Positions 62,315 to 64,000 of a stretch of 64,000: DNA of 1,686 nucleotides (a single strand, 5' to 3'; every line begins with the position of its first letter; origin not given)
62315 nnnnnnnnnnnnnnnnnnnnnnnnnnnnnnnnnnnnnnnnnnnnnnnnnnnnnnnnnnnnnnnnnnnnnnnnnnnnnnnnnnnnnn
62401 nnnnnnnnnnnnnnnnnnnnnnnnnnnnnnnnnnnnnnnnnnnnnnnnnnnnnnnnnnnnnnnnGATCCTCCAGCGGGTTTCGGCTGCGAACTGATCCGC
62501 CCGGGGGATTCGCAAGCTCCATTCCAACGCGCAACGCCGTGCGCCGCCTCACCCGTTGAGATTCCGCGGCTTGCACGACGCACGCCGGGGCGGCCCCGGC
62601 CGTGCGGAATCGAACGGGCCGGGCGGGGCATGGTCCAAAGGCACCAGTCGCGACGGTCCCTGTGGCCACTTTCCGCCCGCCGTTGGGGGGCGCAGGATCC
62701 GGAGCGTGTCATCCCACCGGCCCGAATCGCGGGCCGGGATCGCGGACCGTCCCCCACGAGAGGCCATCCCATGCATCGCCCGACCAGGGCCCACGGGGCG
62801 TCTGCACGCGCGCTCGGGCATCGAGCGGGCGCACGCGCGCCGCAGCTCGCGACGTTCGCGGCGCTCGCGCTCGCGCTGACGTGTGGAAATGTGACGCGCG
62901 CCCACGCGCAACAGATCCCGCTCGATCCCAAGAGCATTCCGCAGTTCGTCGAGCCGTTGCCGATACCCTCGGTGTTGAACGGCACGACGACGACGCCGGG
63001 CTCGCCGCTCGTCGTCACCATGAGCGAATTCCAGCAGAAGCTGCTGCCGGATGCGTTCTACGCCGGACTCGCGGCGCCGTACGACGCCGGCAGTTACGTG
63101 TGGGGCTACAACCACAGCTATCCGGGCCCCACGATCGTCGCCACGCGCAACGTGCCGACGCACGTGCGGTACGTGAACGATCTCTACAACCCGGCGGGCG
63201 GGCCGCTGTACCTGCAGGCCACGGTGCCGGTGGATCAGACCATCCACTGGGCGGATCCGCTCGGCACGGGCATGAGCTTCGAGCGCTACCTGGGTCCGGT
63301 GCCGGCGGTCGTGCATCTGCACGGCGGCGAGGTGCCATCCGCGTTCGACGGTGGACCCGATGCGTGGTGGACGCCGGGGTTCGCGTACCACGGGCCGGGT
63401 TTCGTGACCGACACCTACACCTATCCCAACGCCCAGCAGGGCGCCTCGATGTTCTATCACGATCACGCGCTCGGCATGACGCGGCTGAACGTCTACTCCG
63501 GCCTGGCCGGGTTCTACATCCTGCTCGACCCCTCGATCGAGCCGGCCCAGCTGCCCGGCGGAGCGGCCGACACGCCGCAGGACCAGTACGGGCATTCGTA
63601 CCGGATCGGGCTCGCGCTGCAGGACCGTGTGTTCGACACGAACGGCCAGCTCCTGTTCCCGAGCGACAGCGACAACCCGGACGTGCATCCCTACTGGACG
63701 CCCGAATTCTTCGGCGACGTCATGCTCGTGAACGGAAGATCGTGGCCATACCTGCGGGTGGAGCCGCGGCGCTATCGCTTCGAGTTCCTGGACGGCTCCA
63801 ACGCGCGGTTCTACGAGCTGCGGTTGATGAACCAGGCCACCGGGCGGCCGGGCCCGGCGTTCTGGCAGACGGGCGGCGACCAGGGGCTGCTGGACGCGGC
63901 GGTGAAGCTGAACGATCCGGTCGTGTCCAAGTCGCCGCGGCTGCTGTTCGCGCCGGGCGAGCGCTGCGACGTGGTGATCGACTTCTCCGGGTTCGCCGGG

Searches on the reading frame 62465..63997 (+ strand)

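Call 46: search_protein_families(library=pfam, proteins=[window:62465-63997:+], max_evalue=0.001)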
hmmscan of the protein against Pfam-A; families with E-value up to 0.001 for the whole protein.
window:62465-63997:+ (511 aa): 1 family
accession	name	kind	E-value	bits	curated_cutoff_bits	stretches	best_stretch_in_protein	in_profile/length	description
PF07732.21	Cu-oxidase_3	-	2.7e-09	37.6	21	0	210-242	15-47/119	Multicopper oxidase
